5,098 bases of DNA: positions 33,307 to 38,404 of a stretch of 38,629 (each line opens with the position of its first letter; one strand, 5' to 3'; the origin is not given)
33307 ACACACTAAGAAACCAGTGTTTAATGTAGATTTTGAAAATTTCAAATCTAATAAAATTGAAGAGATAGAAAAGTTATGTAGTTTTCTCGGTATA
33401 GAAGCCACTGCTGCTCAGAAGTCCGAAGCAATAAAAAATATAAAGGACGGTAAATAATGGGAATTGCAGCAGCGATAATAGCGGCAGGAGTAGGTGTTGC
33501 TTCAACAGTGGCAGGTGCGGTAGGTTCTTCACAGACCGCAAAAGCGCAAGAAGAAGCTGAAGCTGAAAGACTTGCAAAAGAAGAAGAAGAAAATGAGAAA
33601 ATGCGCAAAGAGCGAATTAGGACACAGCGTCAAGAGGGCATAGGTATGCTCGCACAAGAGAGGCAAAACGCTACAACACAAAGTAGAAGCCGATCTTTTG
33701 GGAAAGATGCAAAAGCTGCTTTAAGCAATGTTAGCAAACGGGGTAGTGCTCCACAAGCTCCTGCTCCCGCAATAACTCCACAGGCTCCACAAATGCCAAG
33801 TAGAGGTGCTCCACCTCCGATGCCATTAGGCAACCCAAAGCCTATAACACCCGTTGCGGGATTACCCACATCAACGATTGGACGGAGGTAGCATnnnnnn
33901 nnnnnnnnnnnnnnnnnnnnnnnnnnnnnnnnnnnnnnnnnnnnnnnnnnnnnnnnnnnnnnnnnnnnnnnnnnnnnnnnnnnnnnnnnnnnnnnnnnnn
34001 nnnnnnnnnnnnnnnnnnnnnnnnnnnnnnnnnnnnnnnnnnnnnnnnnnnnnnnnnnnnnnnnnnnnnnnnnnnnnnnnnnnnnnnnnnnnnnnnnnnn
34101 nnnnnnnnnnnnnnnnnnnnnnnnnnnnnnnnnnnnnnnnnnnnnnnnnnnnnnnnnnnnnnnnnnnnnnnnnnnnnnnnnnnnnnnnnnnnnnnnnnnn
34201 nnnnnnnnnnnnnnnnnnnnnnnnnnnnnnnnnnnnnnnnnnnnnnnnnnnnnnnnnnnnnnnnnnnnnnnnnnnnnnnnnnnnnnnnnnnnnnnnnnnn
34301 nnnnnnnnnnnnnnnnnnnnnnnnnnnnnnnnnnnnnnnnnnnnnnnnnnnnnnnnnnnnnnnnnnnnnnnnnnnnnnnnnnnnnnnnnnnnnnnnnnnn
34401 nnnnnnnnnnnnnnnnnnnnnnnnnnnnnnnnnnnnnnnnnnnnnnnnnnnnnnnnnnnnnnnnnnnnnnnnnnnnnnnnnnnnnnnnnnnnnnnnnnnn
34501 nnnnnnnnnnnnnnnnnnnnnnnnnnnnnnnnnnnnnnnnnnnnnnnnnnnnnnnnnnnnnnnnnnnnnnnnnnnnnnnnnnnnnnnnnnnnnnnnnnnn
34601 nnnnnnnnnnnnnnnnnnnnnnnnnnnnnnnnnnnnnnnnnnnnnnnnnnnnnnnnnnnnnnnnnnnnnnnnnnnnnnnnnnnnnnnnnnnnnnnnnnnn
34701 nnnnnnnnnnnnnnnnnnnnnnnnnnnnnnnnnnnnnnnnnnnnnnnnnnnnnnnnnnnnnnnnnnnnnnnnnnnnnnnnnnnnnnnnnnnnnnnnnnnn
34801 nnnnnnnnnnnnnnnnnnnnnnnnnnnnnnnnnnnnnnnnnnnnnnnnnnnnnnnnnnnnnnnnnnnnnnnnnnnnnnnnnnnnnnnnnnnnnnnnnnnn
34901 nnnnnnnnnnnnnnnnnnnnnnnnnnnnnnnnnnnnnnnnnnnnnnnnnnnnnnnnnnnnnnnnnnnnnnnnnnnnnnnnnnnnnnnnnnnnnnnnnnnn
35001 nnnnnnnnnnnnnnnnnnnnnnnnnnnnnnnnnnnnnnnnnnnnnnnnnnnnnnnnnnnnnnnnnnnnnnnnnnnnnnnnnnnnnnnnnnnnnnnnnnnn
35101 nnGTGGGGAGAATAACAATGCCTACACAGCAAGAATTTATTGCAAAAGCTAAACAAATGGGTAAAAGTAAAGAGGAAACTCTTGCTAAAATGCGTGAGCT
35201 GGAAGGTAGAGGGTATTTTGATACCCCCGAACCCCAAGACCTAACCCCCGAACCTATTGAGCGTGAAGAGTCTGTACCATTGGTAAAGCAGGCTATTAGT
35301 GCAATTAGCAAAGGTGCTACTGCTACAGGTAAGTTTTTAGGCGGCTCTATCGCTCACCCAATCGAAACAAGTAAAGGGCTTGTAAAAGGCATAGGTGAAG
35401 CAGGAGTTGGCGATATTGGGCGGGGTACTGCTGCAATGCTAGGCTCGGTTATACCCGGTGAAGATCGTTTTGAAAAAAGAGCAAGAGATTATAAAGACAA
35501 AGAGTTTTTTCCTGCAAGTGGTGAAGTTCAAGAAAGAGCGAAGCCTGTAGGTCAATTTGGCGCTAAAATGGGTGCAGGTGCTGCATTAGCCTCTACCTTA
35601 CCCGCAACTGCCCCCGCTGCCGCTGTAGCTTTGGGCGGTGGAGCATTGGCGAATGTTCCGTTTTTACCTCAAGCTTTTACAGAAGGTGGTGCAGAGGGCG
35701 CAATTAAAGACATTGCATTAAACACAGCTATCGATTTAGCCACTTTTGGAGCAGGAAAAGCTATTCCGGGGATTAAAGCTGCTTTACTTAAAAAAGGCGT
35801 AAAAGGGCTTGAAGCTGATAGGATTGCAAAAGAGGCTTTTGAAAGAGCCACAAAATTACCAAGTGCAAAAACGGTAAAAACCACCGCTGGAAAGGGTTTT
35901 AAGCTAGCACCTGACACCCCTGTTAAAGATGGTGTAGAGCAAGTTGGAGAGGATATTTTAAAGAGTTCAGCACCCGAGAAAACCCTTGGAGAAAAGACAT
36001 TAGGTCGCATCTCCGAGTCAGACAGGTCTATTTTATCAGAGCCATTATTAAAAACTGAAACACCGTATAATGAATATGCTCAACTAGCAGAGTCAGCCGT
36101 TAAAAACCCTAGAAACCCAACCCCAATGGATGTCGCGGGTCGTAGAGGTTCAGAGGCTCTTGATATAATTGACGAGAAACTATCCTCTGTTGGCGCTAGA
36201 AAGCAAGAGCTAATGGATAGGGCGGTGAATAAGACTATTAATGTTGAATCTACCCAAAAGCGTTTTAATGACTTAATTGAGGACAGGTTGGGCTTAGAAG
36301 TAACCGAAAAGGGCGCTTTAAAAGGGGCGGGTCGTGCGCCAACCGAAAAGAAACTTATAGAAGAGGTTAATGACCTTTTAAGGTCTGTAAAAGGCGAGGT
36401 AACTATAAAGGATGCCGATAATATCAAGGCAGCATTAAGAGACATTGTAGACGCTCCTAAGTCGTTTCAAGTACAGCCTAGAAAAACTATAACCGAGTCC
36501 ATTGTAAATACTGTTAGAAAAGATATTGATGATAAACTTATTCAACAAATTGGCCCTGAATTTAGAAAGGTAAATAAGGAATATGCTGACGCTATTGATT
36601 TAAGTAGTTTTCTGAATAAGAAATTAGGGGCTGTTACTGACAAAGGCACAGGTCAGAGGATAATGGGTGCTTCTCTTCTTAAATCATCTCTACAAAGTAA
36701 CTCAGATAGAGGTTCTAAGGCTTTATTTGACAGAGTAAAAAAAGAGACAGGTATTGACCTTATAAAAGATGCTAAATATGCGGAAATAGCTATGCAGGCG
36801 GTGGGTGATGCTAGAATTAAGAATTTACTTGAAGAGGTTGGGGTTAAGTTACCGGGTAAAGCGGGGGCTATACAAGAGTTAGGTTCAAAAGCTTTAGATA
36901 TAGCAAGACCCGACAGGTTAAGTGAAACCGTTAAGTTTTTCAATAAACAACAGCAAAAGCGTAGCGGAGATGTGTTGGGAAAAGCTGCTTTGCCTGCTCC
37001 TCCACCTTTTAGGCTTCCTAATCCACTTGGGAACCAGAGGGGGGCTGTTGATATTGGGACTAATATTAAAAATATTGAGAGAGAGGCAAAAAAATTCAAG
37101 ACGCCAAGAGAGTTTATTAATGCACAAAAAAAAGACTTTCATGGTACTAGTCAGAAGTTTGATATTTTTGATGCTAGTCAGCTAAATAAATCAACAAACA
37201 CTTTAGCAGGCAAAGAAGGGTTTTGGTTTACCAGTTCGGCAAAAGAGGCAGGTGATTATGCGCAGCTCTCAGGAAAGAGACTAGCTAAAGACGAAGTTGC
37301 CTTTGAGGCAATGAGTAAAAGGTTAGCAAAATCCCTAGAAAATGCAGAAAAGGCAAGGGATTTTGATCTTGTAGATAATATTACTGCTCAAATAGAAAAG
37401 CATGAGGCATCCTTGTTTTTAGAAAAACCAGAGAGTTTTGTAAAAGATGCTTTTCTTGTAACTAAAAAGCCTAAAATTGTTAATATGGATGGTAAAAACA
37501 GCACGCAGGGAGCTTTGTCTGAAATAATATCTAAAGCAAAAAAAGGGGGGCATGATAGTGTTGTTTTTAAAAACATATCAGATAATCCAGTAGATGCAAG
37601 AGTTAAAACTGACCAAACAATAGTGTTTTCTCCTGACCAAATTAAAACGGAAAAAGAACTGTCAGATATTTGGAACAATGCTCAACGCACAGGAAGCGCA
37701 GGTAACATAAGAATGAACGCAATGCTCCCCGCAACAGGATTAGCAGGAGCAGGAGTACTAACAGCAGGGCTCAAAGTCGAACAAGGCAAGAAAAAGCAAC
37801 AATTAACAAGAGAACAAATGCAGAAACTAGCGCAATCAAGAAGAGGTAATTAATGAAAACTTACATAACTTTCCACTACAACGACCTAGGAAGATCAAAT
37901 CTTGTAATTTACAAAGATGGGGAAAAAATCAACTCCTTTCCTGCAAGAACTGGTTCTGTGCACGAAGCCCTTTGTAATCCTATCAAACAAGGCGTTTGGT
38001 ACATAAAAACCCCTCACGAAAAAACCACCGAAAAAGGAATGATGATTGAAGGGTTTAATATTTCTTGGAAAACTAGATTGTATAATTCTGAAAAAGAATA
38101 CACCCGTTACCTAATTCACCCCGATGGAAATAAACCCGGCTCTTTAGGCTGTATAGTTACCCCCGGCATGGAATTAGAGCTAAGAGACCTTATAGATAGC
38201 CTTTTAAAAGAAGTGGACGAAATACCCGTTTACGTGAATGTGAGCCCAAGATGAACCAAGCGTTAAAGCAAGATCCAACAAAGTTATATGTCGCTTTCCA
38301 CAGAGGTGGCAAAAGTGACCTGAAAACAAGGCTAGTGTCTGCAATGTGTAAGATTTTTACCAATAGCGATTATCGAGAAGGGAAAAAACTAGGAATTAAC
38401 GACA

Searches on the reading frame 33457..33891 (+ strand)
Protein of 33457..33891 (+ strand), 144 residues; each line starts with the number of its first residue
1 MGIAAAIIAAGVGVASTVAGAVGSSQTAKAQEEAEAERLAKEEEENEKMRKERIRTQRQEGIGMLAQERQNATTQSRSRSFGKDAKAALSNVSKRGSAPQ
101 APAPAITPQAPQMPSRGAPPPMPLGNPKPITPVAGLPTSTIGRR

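Call 6: search_protein_families(library=phrogs, proteins=[window:33457-33891:+], max_evalue=0.01)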
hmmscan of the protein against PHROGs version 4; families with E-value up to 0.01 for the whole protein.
window:33457-33891:+ (144 aa): 0 families

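Call 8: search_protein_families(library=pfam, proteins=[window:33457-33891:+], max_evalue=0.1)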
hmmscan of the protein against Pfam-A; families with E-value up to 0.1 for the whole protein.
window:33457-33891:+ (144 aa): 4 families
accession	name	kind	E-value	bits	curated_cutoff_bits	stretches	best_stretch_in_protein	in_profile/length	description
PF24072.1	T7_gp14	-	0.0096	16.3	27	1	5-79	4-82/187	T7 virus internal virion protein gp14 family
PF19880.4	DUF6353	-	0.071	13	25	1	7-61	8-63/253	Family of unknown function (DUF6353)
PF20639.2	Rrn6_K-rich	-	0.075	14.3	26.1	0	31-115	18-105/131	RRN6, K-rich C-terminal domain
PF22816.2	CatAgl_D2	-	0.086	12.1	27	0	46-97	131-182/389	Alpha-1,3-glucanase catalytic domain D2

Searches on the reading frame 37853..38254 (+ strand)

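Call 6: search_protein_families(library=phrogs, proteins=[window:37853-38254:+], max_evalue=0.01)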
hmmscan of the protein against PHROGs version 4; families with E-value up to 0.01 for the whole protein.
window:37853-38254:+ (133 aa): 0 families

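Call 8: search_protein_families(library=pfam, proteins=[window:37853-38254:+], max_evalue=0.1)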
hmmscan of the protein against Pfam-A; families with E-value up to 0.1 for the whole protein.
window:37853-38254:+ (133 aa): 1 family
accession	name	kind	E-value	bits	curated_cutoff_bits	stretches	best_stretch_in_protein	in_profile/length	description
PF03734.19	YkuD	-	4.9e-05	24.4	23.4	1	13-103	9-126/146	L,D-transpeptidase catalytic domain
